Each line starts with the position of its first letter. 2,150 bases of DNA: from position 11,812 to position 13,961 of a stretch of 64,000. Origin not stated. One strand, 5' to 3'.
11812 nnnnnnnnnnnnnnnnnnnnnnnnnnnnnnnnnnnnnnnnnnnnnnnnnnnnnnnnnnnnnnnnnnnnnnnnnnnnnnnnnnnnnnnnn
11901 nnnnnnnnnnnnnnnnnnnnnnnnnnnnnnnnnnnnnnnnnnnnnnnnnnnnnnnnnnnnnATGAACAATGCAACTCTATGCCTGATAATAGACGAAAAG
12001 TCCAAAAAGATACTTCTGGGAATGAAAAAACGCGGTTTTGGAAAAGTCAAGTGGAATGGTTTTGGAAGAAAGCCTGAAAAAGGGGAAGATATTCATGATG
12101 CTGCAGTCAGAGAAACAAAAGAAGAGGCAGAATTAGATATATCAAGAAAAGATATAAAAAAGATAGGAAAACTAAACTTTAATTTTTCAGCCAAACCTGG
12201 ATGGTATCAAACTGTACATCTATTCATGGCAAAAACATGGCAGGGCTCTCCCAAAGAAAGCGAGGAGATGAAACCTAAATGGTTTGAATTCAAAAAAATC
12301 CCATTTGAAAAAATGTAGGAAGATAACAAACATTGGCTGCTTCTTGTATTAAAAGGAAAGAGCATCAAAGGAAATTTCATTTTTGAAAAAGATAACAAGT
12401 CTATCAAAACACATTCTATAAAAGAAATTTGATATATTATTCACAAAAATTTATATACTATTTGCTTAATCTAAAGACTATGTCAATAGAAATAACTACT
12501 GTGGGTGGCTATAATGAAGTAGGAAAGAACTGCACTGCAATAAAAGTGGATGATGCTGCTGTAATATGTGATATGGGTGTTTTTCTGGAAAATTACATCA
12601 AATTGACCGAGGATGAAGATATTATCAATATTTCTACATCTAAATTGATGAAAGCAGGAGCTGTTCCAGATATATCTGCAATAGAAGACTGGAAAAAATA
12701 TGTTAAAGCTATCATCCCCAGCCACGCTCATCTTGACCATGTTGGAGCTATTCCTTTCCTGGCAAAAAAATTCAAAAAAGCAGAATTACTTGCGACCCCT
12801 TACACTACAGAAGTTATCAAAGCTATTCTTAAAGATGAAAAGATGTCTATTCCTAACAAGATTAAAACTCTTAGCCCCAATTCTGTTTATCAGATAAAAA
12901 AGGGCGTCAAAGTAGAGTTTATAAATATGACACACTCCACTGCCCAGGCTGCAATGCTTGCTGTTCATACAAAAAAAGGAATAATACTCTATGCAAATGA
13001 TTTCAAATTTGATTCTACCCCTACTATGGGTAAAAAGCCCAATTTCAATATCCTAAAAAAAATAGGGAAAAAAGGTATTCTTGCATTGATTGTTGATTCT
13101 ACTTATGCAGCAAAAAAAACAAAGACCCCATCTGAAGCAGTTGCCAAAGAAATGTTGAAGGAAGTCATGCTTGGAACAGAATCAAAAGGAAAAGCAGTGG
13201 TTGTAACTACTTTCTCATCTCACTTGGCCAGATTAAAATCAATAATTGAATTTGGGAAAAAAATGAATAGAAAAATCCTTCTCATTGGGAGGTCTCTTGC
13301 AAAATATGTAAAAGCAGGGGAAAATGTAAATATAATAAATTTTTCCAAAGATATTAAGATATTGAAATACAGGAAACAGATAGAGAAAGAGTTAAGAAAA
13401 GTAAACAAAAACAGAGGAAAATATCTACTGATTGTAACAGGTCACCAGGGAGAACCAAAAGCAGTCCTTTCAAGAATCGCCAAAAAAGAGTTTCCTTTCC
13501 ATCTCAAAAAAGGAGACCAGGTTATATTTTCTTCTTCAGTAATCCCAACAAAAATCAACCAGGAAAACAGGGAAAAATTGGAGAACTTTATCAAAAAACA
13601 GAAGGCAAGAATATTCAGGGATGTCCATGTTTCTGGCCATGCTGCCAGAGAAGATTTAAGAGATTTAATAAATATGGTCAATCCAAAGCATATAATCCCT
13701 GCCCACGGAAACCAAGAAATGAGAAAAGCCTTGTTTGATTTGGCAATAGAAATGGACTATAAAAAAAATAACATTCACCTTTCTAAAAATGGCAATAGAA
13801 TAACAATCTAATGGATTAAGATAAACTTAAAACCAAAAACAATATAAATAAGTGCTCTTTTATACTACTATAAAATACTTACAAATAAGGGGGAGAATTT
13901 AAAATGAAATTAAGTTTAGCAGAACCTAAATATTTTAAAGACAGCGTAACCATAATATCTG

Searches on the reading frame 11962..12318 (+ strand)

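Call 26: search_protein_families(library=pfam, proteins=[window:11962-12318:+], max_evalue=0.001)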
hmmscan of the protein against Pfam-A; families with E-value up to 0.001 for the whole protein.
window:11962-12318:+ (118 aa): 1 family
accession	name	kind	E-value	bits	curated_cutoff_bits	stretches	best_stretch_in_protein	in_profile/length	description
PF00293.34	NUDIX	-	2.6e-11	44.1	21.1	1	4-113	5-118/134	NUDIX domain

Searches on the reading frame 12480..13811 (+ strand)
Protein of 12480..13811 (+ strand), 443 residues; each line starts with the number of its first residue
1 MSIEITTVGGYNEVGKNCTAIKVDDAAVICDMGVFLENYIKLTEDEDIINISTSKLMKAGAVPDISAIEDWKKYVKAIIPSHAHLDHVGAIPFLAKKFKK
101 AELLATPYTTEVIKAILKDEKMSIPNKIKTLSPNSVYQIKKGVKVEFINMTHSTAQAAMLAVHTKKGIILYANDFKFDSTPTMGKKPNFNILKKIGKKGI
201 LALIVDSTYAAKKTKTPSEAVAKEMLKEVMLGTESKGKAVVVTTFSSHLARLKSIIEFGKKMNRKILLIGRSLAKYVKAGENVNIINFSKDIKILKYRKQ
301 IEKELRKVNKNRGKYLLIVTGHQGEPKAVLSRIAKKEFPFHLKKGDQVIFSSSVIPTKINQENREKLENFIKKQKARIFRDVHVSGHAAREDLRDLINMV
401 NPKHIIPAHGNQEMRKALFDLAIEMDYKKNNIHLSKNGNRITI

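Call 26: search_protein_families(library=pfam, proteins=[window:12480-13811:+], max_evalue=0.001)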
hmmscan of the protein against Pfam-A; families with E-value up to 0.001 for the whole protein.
window:12480-13811:+ (443 aa): 4 families
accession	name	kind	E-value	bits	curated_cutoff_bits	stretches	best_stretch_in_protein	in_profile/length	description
PF22505.1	RNase_J_b_CASP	-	4e-26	91.7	27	1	239-358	3-115/126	Ribonuclease J, beta-CASP domain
PF07521.17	RMMBL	-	3.8e-11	43.3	21.6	1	376-427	6-57/63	Zn-dependent metallo-hydrolase RNA specificity domain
PF00753.33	Lactamase_B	-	3.5e-07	30.8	22.7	1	43-177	33-152/196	Metallo-beta-lactamase superfamily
PF12706.13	Lactamase_B_2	-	4.5e-07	30.1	27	1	74-174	30-142/200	Beta-lactamase superfamily domain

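Call 28: find_homologous_proteins(query=window:12480-13811:+, max_evalue=1e-30)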
Query window:12480-13811:+ (443 aa): 5789 proteins with E <= 1e-30 among 8000 candidates; the best 120 are listed.
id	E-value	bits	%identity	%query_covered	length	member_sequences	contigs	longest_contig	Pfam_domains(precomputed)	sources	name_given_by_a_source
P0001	5.4e-283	956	100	100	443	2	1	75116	PF12706.14,PF22505.2,PF07521.18,PF00753.34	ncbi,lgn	-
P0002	1.8e-251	852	86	100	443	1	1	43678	PF12706.14,PF22505.2,PF07521.18,PF00753.34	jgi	-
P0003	2.1e-233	793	80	100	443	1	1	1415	PF12706.14,PF22505.2,PF07521.18,PF00753.34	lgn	-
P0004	1.3e-211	721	73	100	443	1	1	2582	PF12706.14,PF22505.2,PF07521.18,PF00753.34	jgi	-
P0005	7.3e-211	718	73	100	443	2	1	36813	PF12706.14,PF22505.2,PF07521.18,PF00753.34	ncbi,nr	ncbi:RNase J family beta-CASP ribonuclease [Candidatus Woesearchaeota archaeon]|nr:RNase J family be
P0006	1.5e-209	714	73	100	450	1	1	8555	PF12706.14,PF22505.2,PF07521.18,PF00753.34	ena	-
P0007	3.4e-209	713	72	100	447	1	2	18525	PF12706.14,PF22505.2,PF07521.18,PF00753.34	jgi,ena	-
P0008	2.4e-208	710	72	100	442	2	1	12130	PF12706.14,PF22505.2,PF07521.18,PF00753.34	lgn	-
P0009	8.1e-208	708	72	100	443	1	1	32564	PF12706.14,PF22505.2,PF07521.18,PF00753.34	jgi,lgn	-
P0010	2.6e-206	703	70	100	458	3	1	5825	PF12706.14,PF22505.2,PF07521.18,PF00753.34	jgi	jgi:ribonuclease J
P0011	6.8e-206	702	71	100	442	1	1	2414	PF12706.14,PF22505.2,PF07521.18,PF00753.34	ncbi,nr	ncbi:RNase J family beta-CASP ribonuclease [Candidatus Woesearchaeota archaeon]|nr:RNase J family be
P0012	1.8e-205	701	71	100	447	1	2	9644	PF12706.14,PF22505.2,PF07521.18,PF00753.34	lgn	-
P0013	5.1e-205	699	71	100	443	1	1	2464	PF12706.14,PF22505.2,PF07521.18,PF00753.34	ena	-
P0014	7.5e-205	699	70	100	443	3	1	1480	PF12706.14,PF22505.2,PF07521.18,PF00753.34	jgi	-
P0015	4.3e-204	696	70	99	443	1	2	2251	PF12706.14,PF22505.2,PF07521.18,PF00753.34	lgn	-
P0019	9.0e-203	692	69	100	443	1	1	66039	PF12706.14,PF22505.2,PF07521.18,PF00753.34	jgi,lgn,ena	jgi:ribonuclease J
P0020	2.1e-202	690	71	100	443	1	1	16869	PF12706.14,PF22505.2,PF07521.18,PF00753.34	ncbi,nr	ncbi:RNase J family beta-CASP ribonuclease [Candidatus Woesearchaeota archaeon]|nr:RNase J family be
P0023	3.7e-200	683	68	100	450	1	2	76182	PF12706.14,PF22505.2,PF07521.18,PF00753.34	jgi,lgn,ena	-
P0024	6.8e-199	679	69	100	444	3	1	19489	PF12706.14,PF22505.2,PF07521.18,PF00753.34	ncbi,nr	ncbi:RNase J family beta-CASP ribonuclease [Candidatus Woesearchaeota archaeon]|nr:RNase J family be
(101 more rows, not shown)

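Call 29: find_encoding_contigs(protein=P0002, flank=4000, max_places=2)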
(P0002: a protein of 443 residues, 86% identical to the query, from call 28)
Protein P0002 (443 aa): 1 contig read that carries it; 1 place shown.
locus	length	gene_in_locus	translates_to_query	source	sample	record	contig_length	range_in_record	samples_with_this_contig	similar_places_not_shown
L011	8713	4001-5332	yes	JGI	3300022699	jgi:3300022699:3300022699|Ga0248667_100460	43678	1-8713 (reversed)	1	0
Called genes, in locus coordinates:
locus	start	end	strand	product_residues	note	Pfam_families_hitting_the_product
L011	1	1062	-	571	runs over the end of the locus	PF00932:LTD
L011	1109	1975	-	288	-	PF04055:Radical_SAM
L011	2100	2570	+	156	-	-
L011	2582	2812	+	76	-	-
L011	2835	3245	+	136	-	-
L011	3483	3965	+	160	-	PF00293:NUDIX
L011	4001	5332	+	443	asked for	PF00753:Lactamase_B, PF12706:Lactamase_B_2 (weak), PF22505:RNase_J_b_CASP, PF07521:RMMBL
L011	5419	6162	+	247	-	PF00705:PCNA_N, PF02144:Rad1 (faint), PF02747:PCNA_C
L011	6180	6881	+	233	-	-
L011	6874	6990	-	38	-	-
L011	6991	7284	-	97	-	-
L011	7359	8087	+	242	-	PF01963:TraB_PrgY_gumN, PF18950:DUF5694 (faint)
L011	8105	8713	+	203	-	?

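Call 30: find_encoding_contigs(protein=P0001, flank=3000, max_places=2)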
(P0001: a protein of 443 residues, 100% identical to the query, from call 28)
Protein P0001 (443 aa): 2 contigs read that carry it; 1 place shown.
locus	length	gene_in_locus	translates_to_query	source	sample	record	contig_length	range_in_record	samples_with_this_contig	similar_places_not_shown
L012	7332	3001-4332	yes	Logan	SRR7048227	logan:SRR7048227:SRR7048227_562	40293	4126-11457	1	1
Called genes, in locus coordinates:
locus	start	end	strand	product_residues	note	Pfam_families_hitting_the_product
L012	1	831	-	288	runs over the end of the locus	PF13353:Fer4_12 (weak), PF04055:Radical_SAM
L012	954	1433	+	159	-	-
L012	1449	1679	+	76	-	-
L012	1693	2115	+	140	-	-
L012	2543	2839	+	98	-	PF00293:NUDIX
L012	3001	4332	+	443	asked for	PF00753:Lactamase_B (weak), PF12706:Lactamase_B_2 (weak), PF22505:RNase_J_b_CASP, PF07521:RMMBL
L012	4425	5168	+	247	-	PF00705:PCNA_N, PF04139:Rad9 (weak), PF02144:Rad1 (weak), PF02747:PCNA_C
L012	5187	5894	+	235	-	-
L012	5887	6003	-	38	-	-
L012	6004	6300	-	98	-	-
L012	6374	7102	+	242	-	PF01963:TraB_PrgY_gumN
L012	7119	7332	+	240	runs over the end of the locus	-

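Call 34: find_encoding_contigs(protein=P0005, flank=3000, max_places=1)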
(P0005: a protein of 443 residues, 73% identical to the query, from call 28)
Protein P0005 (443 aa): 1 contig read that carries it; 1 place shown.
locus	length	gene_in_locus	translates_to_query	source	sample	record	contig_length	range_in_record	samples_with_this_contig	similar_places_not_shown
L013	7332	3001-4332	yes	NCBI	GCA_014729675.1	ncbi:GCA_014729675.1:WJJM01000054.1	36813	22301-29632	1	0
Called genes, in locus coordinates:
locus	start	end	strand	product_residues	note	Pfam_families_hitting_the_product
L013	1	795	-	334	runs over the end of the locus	PF04055:Radical_SAM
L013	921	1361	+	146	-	-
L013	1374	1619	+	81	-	-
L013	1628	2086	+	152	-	-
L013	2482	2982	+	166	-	PF00293:NUDIX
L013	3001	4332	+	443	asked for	PF00753:Lactamase_B, PF12706:Lactamase_B_2, PF22505:RNase_J_b_CASP, PF07521:RMMBL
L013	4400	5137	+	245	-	PF00705:PCNA_N, PF02144:Rad1 (weak), PF04139:Rad9 (weak), PF02747:PCNA_C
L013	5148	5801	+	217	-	-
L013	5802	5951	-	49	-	-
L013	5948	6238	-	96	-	-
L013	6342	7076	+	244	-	PF01963:TraB_PrgY_gumN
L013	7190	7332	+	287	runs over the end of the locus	PF01609:DDE_Tnp_1, PF13612:DDE_Tnp_1_3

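Call 35: find_encoding_contigs(protein=P0009, flank=3000, max_places=1)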
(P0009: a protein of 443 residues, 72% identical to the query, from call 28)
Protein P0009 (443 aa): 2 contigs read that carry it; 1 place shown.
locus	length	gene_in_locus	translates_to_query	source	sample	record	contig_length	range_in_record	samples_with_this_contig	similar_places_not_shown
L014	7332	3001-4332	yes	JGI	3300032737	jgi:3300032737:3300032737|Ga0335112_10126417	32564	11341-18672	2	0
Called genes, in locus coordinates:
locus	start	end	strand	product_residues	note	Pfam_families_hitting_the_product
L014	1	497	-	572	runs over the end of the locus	PF00932:LTD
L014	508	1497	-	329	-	PF04055:Radical_SAM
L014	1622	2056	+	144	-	-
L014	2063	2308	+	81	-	-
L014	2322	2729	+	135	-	-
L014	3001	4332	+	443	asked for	PF00753:Lactamase_B, PF12706:Lactamase_B_2, PF22505:RNase_J_b_CASP, PF07521:RMMBL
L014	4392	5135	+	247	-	PF00705:PCNA_N, PF02144:Rad1 (faint), PF04005:Hus1 (weak), PF04139:Rad9, PF02747:PCNA_C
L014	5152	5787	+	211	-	-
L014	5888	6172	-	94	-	-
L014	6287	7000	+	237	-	PF01963:TraB_PrgY_gumN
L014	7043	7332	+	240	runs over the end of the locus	-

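Call 36: find_encoding_contigs(protein=P0007, flank=3000, max_places=1)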
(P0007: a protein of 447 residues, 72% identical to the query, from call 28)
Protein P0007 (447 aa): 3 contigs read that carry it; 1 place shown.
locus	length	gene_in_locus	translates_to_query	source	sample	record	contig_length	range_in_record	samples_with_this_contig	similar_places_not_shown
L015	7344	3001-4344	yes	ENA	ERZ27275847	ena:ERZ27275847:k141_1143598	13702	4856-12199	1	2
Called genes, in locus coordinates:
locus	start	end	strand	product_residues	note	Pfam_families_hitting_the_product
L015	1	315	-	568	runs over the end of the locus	PF00932:LTD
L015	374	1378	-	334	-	PF04055:Radical_SAM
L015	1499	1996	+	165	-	-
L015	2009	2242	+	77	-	-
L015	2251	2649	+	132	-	-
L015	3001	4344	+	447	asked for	PF00753:Lactamase_B, PF12706:Lactamase_B_2 (weak), PF22505:RNase_J_b_CASP, PF07521:RMMBL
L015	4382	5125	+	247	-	PF00705:PCNA_N, PF04139:Rad9 (weak), PF02747:PCNA_C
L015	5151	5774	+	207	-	-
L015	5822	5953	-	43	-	-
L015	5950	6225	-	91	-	-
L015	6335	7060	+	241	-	PF01963:TraB_PrgY_gumN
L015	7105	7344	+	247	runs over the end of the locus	-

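Call 39: find_encoding_contigs(protein=P0006, flank=3000, max_places=2)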
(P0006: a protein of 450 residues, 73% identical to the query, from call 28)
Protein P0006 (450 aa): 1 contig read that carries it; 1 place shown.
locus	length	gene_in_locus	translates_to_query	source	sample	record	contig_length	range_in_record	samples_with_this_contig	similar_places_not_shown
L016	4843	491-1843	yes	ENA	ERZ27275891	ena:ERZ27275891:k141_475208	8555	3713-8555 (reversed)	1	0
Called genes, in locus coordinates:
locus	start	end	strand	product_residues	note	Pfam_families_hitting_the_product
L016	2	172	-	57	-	?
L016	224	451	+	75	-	-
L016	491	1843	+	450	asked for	PF00753:Lactamase_B, PF12706:Lactamase_B_2, PF22505:RNase_J_b_CASP, PF07521:RMMBL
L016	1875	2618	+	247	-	PF00705:PCNA_N, PF04139:Rad9 (weak), PF02747:PCNA_C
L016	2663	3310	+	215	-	-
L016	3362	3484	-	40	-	-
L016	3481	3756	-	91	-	-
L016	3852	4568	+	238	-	PF01963:TraB_PrgY_gumN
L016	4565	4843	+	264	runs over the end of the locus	-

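Call 40: find_encoding_contigs(protein=P0008, flank=3000, max_places=2)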
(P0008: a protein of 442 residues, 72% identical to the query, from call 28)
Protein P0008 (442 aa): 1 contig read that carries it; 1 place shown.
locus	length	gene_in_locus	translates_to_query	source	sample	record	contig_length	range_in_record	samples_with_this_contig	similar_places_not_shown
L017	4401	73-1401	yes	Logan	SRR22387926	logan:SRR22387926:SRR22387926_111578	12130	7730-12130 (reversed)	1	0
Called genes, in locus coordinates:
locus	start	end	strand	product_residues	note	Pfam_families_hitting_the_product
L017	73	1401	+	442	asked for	PF00753:Lactamase_B, PF12706:Lactamase_B_2, PF22505:RNase_J_b_CASP, PF07521:RMMBL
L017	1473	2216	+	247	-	PF00705:PCNA_N, PF02144:Rad1 (weak), PF02747:PCNA_C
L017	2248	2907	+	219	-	-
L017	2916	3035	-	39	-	-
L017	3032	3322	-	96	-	PF05239:PRC (weak)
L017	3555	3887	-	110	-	-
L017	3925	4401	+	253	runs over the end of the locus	PF01963:TraB_PrgY_gumN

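Call 41: find_encoding_contigs(protein=P0020, flank=3000, max_places=2)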
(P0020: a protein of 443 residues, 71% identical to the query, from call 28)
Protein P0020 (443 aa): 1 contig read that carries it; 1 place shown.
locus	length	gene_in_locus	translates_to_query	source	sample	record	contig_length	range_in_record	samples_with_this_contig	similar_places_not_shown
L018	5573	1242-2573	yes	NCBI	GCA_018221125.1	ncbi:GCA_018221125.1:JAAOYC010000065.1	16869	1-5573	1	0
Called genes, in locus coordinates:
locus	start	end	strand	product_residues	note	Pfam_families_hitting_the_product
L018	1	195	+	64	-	?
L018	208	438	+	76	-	-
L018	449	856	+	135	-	-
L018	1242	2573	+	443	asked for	PF00753:Lactamase_B, PF12706:Lactamase_B_2 (weak), PF22505:RNase_J_b_CASP, PF07521:RMMBL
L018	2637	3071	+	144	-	-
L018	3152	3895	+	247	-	PF00705:PCNA_N, PF02144:Rad1 (weak), PF04139:Rad9 (weak), PF02747:PCNA_C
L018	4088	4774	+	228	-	-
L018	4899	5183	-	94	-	-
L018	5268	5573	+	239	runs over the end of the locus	PF01963:TraB_PrgY_gumN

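Call 45: find_encoding_contigs(protein=P0019, flank=2500, max_places=1)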
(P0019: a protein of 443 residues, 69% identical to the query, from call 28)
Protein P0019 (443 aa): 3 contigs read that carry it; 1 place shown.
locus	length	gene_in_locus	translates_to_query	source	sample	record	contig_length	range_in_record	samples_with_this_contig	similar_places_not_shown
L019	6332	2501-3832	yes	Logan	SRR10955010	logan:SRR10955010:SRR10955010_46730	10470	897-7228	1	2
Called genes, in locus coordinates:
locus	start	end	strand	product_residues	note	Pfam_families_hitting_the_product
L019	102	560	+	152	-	-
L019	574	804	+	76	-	-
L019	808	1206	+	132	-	-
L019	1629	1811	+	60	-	-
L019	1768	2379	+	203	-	PF14528:LAGLIDADG_3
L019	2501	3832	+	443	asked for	PF00753:Lactamase_B, PF12706:Lactamase_B_2, PF22505:RNase_J_b_CASP, PF07521:RMMBL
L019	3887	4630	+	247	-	PF00705:PCNA_N, PF04139:Rad9 (weak), PF02747:PCNA_C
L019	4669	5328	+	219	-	-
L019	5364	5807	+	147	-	-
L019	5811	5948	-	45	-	-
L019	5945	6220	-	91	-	-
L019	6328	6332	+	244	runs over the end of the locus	PF01963:TraB_PrgY_gumN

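Call 46: find_encoding_contigs(protein=P0023, flank=2500, max_places=1)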
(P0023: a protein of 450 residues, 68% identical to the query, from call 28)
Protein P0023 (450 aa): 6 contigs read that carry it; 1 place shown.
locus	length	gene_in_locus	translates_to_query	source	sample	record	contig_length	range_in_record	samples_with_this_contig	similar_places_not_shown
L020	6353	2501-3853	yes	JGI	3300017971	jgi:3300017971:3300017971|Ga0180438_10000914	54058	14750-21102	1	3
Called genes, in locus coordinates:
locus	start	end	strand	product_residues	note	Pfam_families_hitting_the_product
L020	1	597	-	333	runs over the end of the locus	PF04055:Radical_SAM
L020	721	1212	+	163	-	-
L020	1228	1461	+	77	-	-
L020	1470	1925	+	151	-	-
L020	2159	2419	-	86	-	-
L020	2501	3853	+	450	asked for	PF00753:Lactamase_B, PF12706:Lactamase_B_2 (weak), PF22505:RNase_J_b_CASP, PF07521:RMMBL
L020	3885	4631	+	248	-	PF00705:PCNA_N, PF04005:Hus1 (weak), PF02144:Rad1 (weak), PF04139:Rad9 (weak), PF02747:PCNA_C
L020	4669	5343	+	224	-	-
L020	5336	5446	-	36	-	-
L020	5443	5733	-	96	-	-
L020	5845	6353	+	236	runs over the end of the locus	PF01963:TraB_PrgY_gumN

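Call 47: find_encoding_contigs(protein=P0024, flank=2500, max_places=1)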
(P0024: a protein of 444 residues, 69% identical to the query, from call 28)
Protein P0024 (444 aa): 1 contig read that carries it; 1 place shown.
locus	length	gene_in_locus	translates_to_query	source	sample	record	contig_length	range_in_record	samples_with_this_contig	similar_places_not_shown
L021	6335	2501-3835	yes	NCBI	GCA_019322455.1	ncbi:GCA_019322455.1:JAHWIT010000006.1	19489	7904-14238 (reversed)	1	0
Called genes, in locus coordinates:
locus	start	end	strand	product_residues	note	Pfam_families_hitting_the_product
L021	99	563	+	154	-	-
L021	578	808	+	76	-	-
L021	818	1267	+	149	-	-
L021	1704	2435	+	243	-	PF08241:Methyltransf_11, PF08242:Methyltransf_12, PF13649:Methyltransf_25, PF13847:Methyltransf_31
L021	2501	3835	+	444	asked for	PF00753:Lactamase_B, PF12706:Lactamase_B_2 (weak), PF22505:RNase_J_b_CASP, PF07521:RMMBL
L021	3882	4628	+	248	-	PF00705:PCNA_N, PF04005:Hus1 (weak), PF02144:Rad1 (weak), PF04139:Rad9 (weak), PF02747:PCNA_C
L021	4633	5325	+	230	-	-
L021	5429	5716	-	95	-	-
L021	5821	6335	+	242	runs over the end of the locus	PF01963:TraB_PrgY_gumN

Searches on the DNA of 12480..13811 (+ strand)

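Call 56: search_rna_families(source=L018, start=1080, end=1200, threshold=evalue, max_evalue=10, show_alignments=3)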
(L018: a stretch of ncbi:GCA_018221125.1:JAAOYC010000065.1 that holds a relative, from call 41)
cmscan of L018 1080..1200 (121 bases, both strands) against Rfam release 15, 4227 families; matches with E-value up to 10: 6.
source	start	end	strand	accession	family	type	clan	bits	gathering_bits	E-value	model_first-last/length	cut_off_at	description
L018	1150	1188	-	RF04354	Plastid-ycf2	Cis-reg;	-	16.9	65.7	0.26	1-75/75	no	Plastid-ycf2 5UTR RNA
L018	1122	1159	+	RF04121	mir-1289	Gene; miRNA;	-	14.2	66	2.3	1-91/91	no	mir-1289 microRNA precursor family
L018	1126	1155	+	RF03474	mir-4766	Gene; miRNA;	-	12.6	72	6.3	1-56/56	no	mir-4766 microRNA precursor family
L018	1127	1149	-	RF00837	mir-251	Gene; miRNA;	CL00135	11.8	45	9.1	1-61/61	no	microRNA mir-251 microRNA precursor family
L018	1080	1141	-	RF04156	MIR2670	Gene; miRNA;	-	10.6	117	3.7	60-120/200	3'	MIR2670 microRNA precursor family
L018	1143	1200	+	RF02272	Vax2os1_3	Gene; lncRNA;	-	7.7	50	6.9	1-51/199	3'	Vax2os1 conserved region 3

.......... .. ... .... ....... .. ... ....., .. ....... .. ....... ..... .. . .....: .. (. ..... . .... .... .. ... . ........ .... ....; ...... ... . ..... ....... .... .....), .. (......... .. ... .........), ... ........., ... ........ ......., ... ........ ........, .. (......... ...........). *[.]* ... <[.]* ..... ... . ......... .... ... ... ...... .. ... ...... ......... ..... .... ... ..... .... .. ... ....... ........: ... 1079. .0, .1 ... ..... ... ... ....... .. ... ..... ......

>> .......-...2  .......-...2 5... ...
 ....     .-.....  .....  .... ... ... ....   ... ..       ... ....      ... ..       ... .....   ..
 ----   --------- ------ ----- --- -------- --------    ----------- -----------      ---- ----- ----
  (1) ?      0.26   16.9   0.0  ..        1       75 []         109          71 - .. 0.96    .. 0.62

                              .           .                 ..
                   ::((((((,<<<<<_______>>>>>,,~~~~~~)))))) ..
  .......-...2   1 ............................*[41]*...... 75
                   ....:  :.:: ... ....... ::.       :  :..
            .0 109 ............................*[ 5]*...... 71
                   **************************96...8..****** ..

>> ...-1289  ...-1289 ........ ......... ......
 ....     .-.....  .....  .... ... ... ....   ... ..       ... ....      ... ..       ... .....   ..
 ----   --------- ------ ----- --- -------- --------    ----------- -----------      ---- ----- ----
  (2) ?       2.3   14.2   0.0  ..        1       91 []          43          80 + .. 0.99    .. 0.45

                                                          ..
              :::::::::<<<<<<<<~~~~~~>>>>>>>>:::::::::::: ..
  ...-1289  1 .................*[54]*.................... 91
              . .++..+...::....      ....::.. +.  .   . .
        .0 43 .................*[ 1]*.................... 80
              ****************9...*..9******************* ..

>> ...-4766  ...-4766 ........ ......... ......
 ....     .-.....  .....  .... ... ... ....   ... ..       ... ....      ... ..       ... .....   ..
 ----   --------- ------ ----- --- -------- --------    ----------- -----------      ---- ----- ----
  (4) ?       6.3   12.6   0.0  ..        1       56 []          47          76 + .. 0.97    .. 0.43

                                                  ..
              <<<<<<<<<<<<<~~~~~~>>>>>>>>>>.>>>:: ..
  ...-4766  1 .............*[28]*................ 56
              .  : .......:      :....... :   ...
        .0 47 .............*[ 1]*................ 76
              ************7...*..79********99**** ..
